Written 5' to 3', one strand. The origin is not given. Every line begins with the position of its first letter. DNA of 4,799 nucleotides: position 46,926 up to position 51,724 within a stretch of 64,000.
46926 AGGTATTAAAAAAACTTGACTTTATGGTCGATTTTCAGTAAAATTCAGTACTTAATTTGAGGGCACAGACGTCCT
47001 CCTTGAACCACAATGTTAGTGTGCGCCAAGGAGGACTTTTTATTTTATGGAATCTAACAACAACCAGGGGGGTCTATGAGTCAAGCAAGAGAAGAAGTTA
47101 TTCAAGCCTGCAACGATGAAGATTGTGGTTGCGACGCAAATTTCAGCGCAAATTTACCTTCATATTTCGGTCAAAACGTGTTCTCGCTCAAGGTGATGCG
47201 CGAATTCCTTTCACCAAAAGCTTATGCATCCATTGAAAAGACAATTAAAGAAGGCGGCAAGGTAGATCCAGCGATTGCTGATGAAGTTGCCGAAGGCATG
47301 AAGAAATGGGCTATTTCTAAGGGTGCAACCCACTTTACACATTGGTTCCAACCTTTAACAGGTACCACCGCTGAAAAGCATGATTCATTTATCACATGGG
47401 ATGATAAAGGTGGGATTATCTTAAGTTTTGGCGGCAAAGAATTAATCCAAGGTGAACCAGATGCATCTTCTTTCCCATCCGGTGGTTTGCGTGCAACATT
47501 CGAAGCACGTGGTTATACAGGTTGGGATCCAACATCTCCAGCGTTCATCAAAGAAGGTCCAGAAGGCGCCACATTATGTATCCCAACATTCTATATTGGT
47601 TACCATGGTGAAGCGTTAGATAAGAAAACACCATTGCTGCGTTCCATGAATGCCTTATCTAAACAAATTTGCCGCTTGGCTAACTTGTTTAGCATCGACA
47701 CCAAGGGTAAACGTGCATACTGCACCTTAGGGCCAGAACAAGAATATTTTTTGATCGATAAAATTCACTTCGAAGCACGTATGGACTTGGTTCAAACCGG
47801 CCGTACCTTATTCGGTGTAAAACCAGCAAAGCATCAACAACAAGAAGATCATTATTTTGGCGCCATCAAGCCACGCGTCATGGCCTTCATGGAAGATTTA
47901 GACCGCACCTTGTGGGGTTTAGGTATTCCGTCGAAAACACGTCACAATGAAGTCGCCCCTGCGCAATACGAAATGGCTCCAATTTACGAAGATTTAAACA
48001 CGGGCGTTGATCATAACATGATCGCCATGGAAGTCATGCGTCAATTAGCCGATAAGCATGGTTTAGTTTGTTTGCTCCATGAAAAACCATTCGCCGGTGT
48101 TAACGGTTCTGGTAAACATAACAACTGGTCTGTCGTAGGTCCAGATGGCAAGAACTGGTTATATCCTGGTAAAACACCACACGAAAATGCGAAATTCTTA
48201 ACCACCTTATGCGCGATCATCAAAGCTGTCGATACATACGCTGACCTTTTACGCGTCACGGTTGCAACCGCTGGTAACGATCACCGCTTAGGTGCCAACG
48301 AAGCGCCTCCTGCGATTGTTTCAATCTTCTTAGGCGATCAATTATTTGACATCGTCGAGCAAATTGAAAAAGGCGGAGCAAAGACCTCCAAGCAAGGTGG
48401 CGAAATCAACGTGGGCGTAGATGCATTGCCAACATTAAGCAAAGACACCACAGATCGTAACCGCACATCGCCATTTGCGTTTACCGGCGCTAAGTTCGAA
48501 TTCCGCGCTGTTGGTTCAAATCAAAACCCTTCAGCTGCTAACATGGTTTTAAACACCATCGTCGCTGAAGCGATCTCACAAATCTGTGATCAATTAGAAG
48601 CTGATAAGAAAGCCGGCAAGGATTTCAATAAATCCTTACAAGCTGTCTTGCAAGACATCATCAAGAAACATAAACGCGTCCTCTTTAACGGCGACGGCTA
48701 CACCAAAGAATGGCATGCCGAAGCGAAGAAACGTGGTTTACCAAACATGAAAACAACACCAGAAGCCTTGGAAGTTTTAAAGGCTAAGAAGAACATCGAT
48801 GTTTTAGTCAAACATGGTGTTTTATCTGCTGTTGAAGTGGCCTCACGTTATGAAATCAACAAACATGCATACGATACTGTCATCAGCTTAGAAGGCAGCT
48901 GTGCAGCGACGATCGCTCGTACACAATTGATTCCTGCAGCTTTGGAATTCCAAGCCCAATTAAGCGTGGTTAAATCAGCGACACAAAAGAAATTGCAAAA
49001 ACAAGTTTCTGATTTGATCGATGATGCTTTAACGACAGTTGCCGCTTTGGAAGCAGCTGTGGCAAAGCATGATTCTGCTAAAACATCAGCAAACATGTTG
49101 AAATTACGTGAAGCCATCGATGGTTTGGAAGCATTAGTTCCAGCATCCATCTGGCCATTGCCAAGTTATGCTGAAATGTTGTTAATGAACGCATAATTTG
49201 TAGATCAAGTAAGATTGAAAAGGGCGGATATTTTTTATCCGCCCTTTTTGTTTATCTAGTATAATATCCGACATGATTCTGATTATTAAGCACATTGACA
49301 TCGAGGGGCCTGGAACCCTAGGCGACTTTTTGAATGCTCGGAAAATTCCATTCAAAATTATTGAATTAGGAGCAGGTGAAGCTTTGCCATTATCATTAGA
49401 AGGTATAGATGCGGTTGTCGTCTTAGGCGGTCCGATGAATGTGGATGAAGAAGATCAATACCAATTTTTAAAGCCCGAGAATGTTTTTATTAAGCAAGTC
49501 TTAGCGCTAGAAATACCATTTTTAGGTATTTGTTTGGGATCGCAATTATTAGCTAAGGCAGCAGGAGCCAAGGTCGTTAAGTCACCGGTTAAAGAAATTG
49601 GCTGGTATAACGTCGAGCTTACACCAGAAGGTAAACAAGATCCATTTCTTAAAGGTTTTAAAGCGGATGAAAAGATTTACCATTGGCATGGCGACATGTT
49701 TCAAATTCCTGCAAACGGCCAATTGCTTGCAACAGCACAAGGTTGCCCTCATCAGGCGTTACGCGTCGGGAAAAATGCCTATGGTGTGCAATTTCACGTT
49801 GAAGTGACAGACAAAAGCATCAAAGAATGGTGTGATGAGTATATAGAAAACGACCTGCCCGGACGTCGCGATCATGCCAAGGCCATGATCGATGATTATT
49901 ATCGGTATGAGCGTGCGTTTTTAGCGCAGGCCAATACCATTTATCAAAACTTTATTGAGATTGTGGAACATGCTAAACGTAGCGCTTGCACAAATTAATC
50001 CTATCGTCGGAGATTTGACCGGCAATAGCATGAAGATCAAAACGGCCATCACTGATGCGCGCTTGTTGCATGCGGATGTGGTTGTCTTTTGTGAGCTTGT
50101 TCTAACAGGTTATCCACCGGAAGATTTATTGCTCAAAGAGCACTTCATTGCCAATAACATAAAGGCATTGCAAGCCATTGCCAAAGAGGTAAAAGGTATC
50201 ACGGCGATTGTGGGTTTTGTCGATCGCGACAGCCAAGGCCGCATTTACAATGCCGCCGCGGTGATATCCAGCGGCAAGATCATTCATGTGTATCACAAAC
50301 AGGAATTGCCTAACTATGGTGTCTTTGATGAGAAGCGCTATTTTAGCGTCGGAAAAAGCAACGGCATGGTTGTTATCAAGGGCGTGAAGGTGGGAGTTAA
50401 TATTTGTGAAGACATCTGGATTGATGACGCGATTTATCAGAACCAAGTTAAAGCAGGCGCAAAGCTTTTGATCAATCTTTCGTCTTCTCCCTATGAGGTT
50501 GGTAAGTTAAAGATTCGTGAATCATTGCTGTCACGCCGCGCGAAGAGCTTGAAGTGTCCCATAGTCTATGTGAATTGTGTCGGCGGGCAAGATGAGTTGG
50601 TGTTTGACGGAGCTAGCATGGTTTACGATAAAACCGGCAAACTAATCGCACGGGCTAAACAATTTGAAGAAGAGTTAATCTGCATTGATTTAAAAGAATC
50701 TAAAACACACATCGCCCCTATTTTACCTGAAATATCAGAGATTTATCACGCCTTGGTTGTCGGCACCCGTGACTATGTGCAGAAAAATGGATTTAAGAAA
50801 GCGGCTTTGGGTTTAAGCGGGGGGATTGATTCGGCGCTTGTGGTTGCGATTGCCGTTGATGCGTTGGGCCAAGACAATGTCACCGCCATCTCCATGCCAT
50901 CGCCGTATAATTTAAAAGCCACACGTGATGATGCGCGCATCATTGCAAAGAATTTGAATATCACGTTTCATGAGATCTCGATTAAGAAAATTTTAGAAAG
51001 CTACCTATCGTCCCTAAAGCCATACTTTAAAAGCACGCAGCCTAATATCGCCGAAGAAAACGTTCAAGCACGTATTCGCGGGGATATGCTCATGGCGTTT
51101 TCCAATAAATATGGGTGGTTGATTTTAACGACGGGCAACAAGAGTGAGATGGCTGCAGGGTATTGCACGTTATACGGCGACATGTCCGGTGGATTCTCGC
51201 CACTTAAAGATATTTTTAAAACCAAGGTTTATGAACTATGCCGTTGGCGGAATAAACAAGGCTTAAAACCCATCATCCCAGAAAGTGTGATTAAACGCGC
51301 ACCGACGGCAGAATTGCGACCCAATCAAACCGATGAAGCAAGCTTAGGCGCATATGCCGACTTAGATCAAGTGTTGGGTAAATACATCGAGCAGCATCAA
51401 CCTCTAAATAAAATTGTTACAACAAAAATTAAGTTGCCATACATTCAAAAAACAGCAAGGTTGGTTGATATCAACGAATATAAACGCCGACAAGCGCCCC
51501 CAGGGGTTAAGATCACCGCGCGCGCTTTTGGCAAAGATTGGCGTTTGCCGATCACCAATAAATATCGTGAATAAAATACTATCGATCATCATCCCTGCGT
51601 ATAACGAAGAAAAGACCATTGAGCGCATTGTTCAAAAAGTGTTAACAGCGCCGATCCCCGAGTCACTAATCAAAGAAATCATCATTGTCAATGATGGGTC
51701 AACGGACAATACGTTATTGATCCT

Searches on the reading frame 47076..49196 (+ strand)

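Call 11: search_protein_families(library=pfam, proteins=[window:47076-49196:+], max_evalue=0.001)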
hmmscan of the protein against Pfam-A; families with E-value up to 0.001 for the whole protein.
window:47076-49196:+ (706 aa): 3 families
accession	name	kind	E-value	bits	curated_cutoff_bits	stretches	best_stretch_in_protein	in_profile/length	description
PF12437.13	GSIII_N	-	1.6e-75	252.6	25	1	29-190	3-160/160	Glutamine synthetase type III N terminal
PF18318.6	Gln-synt_C-ter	-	1.3e-36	125.3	22.7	1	521-630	2-111/118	Glutamine synthetase C-terminal domain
PF00120.29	Gln-synt_C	-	5.6e-22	78.7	24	1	215-380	21-182/344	Glutamine synthetase, catalytic domain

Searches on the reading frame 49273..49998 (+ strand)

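Call 11: search_protein_families(library=pfam, proteins=[window:49273-49998:+], max_evalue=0.001)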
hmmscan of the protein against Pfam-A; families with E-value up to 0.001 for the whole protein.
window:49273-49998:+ (241 aa): 2 families
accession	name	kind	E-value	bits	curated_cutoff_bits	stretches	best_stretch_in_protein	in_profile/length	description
PF00117.34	GATase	-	9.4e-23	81.3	22.8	1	42-181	40-176/190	Glutamine amidotransferase class-I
PF07722.19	Peptidase_C26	-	0.00022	21.5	20.5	0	69-102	94-127/219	Peptidase C26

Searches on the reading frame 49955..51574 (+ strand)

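Call 77: search_protein_families(library=pfam, proteins=[window:49955-51574:+], max_evalue=0.0001)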
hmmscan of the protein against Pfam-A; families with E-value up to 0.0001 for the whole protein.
window:49955-51574:+ (539 aa): 2 families
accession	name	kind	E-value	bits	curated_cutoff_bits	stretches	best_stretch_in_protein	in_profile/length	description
PF02540.23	NAD_synthase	-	2.6e-73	246.6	21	1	265-514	3-242/242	NAD synthase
PF00795.27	CN_hydrolase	-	1.7e-35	123.1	23.2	1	9-247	2-247/256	Carbon-nitrogen hydrolase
